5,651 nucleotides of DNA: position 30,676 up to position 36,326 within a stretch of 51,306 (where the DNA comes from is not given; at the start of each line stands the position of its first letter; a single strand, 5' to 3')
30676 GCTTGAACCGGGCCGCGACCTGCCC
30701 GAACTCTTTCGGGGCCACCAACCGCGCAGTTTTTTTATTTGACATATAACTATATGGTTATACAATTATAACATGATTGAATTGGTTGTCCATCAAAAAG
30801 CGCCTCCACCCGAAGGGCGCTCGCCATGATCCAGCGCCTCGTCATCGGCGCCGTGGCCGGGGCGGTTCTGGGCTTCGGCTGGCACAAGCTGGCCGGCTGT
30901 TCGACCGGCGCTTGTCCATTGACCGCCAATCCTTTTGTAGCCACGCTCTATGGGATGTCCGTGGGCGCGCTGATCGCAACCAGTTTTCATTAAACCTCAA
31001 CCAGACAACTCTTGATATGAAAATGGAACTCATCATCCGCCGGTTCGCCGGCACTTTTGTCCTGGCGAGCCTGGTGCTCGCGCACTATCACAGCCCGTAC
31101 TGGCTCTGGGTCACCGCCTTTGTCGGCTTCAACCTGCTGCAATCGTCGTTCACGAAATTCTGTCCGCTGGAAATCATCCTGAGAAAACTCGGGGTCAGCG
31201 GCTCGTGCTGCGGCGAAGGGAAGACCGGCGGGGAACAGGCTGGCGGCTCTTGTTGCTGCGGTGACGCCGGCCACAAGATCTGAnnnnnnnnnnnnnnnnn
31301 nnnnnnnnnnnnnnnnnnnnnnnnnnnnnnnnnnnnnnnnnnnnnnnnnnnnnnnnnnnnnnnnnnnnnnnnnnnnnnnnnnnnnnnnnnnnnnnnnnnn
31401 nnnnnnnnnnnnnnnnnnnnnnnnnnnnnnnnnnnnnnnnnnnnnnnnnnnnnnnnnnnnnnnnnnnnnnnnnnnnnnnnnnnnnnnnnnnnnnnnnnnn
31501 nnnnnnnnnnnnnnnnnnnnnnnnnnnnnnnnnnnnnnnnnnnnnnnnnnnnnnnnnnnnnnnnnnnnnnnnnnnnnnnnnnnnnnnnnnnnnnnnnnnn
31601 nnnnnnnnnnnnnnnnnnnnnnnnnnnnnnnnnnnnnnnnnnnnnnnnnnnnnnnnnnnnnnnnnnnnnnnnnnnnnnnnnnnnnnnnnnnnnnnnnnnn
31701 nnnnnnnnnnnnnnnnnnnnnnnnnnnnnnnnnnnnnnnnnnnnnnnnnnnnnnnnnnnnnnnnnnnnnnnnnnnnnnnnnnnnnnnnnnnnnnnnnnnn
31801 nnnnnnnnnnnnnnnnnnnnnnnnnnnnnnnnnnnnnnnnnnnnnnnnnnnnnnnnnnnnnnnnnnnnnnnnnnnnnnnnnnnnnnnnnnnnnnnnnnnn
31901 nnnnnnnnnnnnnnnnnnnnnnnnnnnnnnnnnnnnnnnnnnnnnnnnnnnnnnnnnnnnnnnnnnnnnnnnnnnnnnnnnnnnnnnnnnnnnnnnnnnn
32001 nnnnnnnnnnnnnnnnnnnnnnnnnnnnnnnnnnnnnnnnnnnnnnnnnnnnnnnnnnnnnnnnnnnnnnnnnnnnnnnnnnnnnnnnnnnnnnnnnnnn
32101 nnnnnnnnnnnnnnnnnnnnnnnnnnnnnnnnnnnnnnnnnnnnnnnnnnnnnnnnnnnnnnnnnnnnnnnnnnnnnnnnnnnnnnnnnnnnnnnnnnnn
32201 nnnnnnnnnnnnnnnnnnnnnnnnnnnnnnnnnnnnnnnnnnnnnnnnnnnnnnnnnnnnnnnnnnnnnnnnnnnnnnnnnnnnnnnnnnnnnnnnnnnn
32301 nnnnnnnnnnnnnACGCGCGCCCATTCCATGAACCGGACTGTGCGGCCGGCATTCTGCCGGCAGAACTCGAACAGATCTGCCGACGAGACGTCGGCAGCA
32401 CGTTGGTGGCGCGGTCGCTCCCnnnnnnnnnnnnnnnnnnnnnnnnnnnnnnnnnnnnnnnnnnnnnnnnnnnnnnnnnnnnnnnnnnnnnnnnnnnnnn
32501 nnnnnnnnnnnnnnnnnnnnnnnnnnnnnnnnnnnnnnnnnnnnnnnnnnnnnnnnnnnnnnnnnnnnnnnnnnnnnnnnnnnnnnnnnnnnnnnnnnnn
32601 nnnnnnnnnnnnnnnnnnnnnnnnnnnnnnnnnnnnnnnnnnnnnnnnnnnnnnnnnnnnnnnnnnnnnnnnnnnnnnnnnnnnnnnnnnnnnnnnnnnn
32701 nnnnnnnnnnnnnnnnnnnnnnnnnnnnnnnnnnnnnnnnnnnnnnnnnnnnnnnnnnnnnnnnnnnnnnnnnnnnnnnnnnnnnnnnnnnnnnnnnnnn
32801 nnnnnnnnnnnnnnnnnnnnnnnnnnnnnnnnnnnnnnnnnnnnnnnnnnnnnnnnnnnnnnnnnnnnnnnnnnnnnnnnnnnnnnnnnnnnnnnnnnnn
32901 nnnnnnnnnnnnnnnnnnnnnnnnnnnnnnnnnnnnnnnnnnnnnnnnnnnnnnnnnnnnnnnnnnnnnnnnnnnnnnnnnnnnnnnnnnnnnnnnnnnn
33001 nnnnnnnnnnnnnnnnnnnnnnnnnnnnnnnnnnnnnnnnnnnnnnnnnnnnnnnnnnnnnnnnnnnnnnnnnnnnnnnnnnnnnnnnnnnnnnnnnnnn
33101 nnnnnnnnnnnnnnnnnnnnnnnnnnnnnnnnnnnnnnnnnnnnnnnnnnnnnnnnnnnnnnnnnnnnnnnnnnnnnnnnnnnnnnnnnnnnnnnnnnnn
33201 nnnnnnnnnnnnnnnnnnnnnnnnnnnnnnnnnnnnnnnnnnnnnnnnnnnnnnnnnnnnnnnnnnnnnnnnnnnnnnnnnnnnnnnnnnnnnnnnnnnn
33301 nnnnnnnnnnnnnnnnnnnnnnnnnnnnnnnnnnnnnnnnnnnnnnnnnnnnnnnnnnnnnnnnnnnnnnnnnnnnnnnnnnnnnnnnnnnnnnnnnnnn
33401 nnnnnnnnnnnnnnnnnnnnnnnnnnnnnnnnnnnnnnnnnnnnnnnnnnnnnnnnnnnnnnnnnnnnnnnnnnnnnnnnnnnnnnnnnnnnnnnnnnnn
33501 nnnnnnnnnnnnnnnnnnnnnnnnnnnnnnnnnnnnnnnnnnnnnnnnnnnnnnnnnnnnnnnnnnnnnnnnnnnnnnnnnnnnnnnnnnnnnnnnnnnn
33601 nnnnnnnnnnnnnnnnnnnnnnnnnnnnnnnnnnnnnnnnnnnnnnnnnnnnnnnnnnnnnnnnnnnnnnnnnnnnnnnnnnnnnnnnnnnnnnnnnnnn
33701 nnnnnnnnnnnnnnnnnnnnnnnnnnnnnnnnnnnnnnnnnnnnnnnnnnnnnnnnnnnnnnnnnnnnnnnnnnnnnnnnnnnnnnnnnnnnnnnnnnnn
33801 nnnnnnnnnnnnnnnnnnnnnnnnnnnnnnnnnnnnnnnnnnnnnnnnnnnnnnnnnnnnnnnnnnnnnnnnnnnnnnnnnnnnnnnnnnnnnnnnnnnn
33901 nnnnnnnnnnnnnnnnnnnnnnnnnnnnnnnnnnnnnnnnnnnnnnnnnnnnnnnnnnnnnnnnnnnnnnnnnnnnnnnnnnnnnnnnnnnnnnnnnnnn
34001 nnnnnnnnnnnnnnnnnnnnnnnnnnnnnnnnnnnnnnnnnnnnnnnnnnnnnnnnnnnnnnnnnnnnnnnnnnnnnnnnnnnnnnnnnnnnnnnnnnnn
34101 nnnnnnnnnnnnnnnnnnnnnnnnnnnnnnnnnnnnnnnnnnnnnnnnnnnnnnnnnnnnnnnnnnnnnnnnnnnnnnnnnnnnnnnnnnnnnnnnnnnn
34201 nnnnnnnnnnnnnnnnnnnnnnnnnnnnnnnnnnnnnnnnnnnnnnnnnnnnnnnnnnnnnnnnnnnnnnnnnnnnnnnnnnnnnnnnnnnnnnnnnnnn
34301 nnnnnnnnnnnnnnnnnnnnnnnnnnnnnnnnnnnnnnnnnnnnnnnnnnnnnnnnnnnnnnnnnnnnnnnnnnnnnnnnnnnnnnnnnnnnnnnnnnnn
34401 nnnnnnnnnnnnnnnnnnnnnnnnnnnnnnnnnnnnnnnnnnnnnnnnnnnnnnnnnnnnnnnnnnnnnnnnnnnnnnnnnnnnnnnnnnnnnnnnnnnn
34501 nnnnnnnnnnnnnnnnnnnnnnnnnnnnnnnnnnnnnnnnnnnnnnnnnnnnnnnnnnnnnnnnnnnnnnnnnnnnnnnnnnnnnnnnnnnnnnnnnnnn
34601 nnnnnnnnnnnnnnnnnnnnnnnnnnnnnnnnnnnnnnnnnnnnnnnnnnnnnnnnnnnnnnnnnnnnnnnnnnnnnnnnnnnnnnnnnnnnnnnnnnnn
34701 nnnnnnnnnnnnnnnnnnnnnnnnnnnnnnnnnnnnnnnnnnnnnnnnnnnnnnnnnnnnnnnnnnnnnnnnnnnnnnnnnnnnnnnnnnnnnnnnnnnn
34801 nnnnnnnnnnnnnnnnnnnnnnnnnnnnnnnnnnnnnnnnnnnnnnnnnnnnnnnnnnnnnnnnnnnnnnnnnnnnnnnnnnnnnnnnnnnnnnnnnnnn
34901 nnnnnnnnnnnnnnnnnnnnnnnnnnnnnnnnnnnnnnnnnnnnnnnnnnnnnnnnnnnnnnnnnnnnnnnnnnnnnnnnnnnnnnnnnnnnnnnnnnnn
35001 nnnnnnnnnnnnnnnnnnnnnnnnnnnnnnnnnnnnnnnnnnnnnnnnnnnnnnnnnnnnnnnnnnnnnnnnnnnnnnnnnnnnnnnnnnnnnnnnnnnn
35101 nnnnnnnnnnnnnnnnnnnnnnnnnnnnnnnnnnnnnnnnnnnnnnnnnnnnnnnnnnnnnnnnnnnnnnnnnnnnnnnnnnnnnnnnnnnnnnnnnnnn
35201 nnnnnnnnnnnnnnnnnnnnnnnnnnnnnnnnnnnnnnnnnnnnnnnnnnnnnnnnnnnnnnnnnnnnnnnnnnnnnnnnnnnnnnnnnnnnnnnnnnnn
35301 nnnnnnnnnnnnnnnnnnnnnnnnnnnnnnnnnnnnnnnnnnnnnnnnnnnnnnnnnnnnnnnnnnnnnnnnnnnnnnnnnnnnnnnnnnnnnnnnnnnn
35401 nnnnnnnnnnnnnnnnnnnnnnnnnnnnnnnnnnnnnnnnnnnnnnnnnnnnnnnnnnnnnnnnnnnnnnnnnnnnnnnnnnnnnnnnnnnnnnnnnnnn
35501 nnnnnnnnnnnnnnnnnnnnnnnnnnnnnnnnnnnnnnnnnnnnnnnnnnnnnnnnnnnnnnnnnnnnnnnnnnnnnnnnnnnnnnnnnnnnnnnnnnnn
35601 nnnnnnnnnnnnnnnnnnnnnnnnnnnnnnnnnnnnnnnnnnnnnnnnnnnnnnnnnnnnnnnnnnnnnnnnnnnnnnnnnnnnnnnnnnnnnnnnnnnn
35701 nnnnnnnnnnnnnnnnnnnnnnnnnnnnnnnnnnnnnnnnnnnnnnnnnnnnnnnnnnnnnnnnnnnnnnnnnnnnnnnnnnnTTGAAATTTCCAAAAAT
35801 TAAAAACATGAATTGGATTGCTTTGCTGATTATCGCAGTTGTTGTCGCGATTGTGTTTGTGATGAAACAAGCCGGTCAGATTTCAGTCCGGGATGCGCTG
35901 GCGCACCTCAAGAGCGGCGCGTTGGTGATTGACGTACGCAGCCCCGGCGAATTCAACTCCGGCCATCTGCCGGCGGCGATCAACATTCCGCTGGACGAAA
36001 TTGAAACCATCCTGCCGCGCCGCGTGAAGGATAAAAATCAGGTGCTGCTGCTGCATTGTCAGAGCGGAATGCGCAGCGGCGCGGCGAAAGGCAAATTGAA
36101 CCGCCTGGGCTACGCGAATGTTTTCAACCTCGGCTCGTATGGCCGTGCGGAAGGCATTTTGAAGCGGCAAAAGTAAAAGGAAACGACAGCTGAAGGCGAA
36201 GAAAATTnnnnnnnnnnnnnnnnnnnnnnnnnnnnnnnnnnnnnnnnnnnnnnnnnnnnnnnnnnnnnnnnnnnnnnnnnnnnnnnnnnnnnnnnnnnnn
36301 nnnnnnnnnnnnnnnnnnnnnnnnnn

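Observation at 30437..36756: ArsR-controlled cluster joining Cys-rich membrane modules, an RND pump, a rhodanese and a thioredoxin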

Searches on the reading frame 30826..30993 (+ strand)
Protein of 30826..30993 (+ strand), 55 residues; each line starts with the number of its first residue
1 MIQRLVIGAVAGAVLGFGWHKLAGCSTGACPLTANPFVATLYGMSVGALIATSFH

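Call 3: search_protein_families(library=pfam, proteins=[window:30826-30993:+], max_evalue=0.01)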
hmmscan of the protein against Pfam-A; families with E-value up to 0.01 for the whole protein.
window:30826-30993:+ (55 aa): 1 family
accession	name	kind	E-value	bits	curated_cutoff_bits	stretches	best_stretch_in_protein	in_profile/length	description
PF19628.4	DUF6132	-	1.2e-08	34.9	23.2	1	3-51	10-54/60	Family of unknown function (DUF6132)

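Call 4: search_protein_families(library=ncbifam, proteins=[window:30826-30993:+], max_evalue=0.01)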
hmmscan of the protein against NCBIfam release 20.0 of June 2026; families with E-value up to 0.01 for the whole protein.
window:30826-30993:+ (55 aa): 0 families

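Call 84: find_homologous_proteins(query=window:30826-30993:+, max_evalue=0.001)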
Query window:30826-30993:+ (55 aa): 60 proteins with E <= 0.001 among 60 candidates.
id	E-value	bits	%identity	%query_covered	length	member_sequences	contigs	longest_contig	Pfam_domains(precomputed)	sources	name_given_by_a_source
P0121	1.4e-28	115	100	100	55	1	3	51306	PF19628.4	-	-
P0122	1.0e-23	99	89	100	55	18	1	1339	PF19628.4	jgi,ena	jgi:hypothetical protein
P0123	1.5e-23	99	84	100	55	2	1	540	PF19628.4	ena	-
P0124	3.5e-23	98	87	100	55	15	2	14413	PF19628.4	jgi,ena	jgi:hypothetical protein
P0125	6.7e-23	97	82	100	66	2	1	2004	PF19628.4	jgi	jgi:hypothetical protein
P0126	1.6e-22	96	82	100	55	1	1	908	PF19628.4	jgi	jgi:hypothetical protein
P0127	2.7e-22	95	90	71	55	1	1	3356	PF19628.4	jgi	-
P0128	3.1e-22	95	82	100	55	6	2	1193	PF19628.4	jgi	jgi:hypothetical protein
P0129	3.6e-22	95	80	100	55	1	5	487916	PF19628.4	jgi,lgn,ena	-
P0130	4.9e-22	94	80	100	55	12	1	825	PF19628.4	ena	-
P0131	5.0e-22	94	80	100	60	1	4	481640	PF19628.4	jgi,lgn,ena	jgi:hypothetical protein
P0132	6.3e-22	94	80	100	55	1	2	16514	PF19628.4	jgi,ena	-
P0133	6.3e-22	94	82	100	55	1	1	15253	PF19628.4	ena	-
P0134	7.1e-22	94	80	100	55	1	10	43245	PF19628.4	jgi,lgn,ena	jgi:hypothetical protein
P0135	9.9e-22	93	82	100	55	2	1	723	PF19628.4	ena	-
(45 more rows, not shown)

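Call 85: search_dna_similar(query=window:30826-30993:+, collection=plasmids, mode=protein, max_rows=20, max_evalue=0.1)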
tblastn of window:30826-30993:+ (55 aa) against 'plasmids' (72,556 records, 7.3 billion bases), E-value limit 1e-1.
Records with a match: 4; places in all: 4; records where one place covers at least 80% of the query: 4.
Best place of each record, by identity: <60% 4.
By first word of the organism name: Riemerella 4.
By predicted mobility (MOB-suite, as given by PLSDB): non-mobilizable 4.
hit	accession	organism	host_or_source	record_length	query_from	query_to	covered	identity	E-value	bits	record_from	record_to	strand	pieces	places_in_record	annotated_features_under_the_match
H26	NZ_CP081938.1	Riemerella anatipestifer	goose,Epidemic materials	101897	6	55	91%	46.0%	1e-5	47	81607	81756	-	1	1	DUF6132 family protein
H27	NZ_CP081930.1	Riemerella anatipestifer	duck,Epidemic materials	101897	6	55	91%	46.0%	1e-5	47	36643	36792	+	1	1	DUF6132 family protein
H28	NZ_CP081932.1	Riemerella anatipestifer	goose,Epidemic materials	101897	6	55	91%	46.0%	1e-5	47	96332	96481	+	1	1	DUF6132 family protein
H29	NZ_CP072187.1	Riemerella anatipestifer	goose,Epidemic materials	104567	6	55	91%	46.0%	1e-5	47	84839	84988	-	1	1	DUF6132 family protein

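Call 86: get_annotated_region(hit=H27, flank=7000)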
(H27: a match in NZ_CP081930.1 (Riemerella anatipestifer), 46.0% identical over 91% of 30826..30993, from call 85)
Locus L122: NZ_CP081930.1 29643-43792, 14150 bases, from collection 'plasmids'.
description: Riemerella anatipestifer strain 20190213Y1-1 plasmid unnamed, complete sequence
organism: Riemerella anatipestifer (NCBI taxid 34085)
taxonomy: Bacteria; Bacteroidota; Flavobacteriia; Flavobacteriales; Weeksellaceae; Riemerella; Riemerella anatipestifer
host: -; source: duck,Epidemic materials; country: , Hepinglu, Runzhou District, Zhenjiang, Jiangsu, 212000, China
typing (MOB-suite, as given by PLSDB): non-mobilizable
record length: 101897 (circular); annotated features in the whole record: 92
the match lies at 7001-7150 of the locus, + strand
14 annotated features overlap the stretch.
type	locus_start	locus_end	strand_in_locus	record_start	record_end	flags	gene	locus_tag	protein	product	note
CDS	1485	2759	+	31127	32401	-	-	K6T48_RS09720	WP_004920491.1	DUF6080 domain-containing protein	-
CDS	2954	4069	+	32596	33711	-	-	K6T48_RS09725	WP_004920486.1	Fic/DOC family N-terminal domain-containing protein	-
CDS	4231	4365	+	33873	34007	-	-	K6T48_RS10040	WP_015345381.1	hypothetical protein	-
CDS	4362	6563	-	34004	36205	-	-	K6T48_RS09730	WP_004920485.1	TonB-dependent receptor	-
CDS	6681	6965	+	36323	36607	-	-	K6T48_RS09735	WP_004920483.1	heavy metal-associated domain-containing protein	-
CDS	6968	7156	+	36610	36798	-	-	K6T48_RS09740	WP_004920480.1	DUF6132 family protein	-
CDS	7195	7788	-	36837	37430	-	-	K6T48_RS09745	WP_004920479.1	aminotransferase class IV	-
CDS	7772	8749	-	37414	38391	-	-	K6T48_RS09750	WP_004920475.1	aminodeoxychorismate synthase component I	GO:0009058 - biosynthetic process [Evidence IEA]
CDS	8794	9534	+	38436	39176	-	-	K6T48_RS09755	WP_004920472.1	hypothetical protein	-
CDS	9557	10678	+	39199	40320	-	-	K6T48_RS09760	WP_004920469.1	AI-2E family transporter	GO:1905887 - autoinducer AI-2 transmembrane transport [Evidence IEA]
CDS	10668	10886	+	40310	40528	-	-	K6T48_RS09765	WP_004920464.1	DUF3820 family protein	-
CDS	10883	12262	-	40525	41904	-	-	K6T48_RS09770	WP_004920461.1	tetratricopeptide repeat protein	-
CDS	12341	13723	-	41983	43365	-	glmM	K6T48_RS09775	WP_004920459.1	phosphoglucosamine mutase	GO:0009103 - lipopolysaccharide biosynthetic process [Evidence IEA]; GO:0009252 - peptidoglycan biosynthetic process ...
CDS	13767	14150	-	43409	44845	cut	-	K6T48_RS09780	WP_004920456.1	efflux transporter outer membrane subunit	GO:0006810 - transport [Evidence IEA]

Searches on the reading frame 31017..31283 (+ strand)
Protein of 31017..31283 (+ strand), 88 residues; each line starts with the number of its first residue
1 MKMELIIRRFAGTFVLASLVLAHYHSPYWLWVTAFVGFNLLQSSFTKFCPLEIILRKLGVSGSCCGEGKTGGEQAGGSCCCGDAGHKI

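Call 3: search_protein_families(library=pfam, proteins=[window:31017-31283:+], max_evalue=0.01)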
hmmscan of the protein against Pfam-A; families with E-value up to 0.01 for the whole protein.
window:31017-31283:+ (88 aa): 1 family
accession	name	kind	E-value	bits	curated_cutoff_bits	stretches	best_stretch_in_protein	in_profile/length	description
PF11127.14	YgaP-like_TM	-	7.1e-11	42.5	25.3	1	4-56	9-59/66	Inner membrane protein YgaP-like, transmembrane domain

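Call 4: search_protein_families(library=ncbifam, proteins=[window:31017-31283:+], max_evalue=0.01)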
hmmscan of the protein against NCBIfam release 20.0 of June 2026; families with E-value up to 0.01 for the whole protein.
window:31017-31283:+ (88 aa): 0 families

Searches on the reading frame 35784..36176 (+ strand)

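Call 3: search_protein_families(library=pfam, proteins=[window:35784-36176:+], max_evalue=0.01)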
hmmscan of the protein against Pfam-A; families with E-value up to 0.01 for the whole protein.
window:35784-36176:+ (130 aa): 1 family
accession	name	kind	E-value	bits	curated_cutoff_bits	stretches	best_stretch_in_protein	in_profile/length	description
PF00581.25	Rhodanese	-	5.3e-16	59.3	22.2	1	36-116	3-92/102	Rhodanese-like domain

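Call 4: search_protein_families(library=ncbifam, proteins=[window:35784-36176:+], max_evalue=0.01)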
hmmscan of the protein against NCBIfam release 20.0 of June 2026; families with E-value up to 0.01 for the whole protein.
window:35784-36176:+ (130 aa): 17 families
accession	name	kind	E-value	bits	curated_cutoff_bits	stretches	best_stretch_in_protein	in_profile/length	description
NF006444.0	PRK08762.1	equivalog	1.6e-15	56.7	449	1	27-116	11-100/387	molybdopterin-synthase adenylyltransferase MoeB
NF007627.0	PRK10287.1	equivalog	1.8e-15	57.1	102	1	48-119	23-94/104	thiosulfate sulfurtransferase PspE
TIGR02981.1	phageshock_pspE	exception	1.2e-14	54.4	126.3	1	47-119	20-92/101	thiosulfate sulfurtransferase PspE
NF045521.1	rhoda_near_glyco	subfamily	1.7e-10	40.9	145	1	32-116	19-101/144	rhodanese homology domain-containing protein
NF008750.0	PRK11784.1-2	equivalog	8.7e-09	34.9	241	1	43-70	13-40/346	tRNA 2-selenouridine(34) synthase MnmH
NF005646.0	PRK07411.1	equivalog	2.3e-08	33.6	633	1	32-110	283-367/390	molybdopterin-synthase adenylyltransferase MoeB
NF001195.0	PRK00162.1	equivalog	9.9e-08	32.3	102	1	27-116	1-89/108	thiosulfate sulfurtransferase GlpE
TIGR03167.1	tRNA_sel_U_synt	equivalog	2.2e-07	30.6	219.75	1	46-70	3-27/311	tRNA 2-selenouridine(34) synthase MnmH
NF008752.0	PRK11784.1-4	equivalog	2.2e-07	30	266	1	36-70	9-43/357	tRNA 2-selenouridine(34) synthase MnmH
NF005902.0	PRK07878.1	equivalog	5.4e-07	28.9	647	1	46-116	304-374/392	adenylyltransferase/sulfurtransferase MoeZ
NF041203.1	rhodanese_LYCAU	equivalog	6.8e-06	25.8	115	1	15-116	5-109/126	rhodanese-related (seleno)protein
TIGR04568.1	arch_SelU_Nterm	equivalog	1.6e-05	24.8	200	1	33-70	91-128/215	selenouridine synthase SelU-like subunit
NF008749.0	PRK11784.1-1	equivalog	6e-05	22.4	548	1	36-71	8-43/364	tRNA 2-selenouridine(34) synthase MnmH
TIGR04271.1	ThiI_C_thiazole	equivalog_domain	0.00013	21.9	70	1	26-113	6-96/101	thiazole biosynthesis protein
NF001133.1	PRK00142.1-1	equivalog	0.00022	20.9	170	1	44-116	120-196/229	oxygen-dependent tRNA uridine(34) hydroxylase TrhO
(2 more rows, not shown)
